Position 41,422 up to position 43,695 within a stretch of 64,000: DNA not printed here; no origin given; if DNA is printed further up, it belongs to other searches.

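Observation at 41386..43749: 2.3-kb single-gene insertion bounded by 68-bp direct repeats; the left repeat is a decaying duplicate of the methyltransferase 3' end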

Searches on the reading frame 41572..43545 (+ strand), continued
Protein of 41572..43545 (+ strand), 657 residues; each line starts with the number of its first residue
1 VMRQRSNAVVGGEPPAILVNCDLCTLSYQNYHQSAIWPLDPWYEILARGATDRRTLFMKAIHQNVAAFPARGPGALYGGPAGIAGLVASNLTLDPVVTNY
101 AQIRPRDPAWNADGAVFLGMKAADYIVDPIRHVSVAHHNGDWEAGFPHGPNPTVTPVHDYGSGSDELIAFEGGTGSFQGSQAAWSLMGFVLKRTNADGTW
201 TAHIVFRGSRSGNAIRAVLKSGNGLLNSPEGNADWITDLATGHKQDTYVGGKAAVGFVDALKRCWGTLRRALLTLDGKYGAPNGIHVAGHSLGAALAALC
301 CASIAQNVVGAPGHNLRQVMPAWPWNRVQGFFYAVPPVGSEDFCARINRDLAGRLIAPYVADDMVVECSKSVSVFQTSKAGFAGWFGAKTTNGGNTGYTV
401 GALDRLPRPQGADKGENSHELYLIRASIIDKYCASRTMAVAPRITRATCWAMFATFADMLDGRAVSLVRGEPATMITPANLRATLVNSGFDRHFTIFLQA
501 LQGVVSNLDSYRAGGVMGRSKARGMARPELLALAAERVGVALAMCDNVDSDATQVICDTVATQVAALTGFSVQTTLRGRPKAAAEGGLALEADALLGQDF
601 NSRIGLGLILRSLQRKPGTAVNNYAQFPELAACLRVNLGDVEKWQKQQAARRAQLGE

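Call 46: find_encoding_contigs(protein=P0003, flank=4000, max_places=2)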
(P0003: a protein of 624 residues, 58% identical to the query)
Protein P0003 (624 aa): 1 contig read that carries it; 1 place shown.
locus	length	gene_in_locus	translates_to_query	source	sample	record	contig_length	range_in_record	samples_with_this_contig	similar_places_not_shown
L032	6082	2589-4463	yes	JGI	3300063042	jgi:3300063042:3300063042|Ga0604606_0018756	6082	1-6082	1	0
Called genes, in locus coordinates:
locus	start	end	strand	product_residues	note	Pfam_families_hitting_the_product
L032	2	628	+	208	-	?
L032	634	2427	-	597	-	PF05960:DUF885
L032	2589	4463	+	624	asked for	PF01764:Lipase_3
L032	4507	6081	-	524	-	?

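Call 51: list_cluster_members(proteins=[window:41575-43545:+, window:40833-41387:+])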
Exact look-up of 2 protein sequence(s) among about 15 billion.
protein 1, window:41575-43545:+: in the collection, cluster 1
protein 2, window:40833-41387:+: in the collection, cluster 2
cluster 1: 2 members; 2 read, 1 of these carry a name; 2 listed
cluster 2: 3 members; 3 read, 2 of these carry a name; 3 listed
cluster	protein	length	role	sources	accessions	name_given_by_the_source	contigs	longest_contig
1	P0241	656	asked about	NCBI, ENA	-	-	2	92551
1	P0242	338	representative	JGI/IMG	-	hypothetical protein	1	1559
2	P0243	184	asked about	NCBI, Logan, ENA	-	-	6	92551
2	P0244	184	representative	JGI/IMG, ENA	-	hypothetical protein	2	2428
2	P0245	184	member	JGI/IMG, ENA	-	hypothetical protein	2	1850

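Call 53: find_encoding_contigs(protein=P0244, flank=3000, max_places=6)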
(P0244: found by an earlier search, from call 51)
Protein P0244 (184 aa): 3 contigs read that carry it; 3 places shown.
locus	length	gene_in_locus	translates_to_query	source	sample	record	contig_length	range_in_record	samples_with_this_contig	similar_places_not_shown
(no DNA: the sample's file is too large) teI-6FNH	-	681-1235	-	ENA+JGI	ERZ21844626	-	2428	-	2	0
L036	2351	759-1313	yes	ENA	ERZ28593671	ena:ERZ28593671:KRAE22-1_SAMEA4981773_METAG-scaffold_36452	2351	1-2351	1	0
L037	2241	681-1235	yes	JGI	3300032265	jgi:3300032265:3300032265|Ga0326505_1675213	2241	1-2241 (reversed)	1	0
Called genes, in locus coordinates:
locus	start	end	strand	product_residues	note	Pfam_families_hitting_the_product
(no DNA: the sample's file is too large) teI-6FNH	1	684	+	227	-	?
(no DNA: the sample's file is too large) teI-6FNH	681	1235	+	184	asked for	PF09936:Methyltrn_RNA_4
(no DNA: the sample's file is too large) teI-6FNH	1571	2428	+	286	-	?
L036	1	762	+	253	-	?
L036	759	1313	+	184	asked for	PF09936:Methyltrn_RNA_4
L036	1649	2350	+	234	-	?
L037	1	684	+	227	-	?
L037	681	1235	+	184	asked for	PF09936:Methyltrn_RNA_4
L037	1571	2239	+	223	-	?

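Call 66: search_protein_families(library=ncbifam, proteins=[window:41575-43545:+], max_evalue=0.001)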
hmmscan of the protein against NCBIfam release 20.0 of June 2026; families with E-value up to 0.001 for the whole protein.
window:41575-43545:+ (656 aa): 0 families

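Call 67: search_dna_similar(query=window:41575-43545:+, collection=plasmids, mode=protein, max_rows=8)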
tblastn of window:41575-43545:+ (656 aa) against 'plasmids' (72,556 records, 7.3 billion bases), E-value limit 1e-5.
No match.

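Call 68: search_dna_similar(query=window:41575-43545:+, collection=phages, mode=protein, max_rows=8)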
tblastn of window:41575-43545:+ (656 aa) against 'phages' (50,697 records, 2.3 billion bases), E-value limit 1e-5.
No match.
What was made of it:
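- On Site-specific integrative element (prophage / ICE / IME / genomic island): The lipase is absent from phages and plasmids (calls 67, 68).
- The lipase family is absent from the phage and plasmid collections (calls 67, 68).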

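Call 70: search_solved_structures(query=window:41575-43545:+, max_evalue=0.01)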
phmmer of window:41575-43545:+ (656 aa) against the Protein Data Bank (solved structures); distinct sequences matched with E-value up to 0.01: 0.

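Call 71: search_protein_families(library=padloc, proteins=[window:41575-43545:+], max_evalue=0.01)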
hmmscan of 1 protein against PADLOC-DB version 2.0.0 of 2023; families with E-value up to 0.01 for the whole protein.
window:41575-43545:+ (656 aa): 0 families
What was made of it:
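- On Lipase_3 (PF01764) family (the cargo protein): There is no NCBIfam, PDB or PADLOC match (calls 66, 70, 71), so the substrate is unknown.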
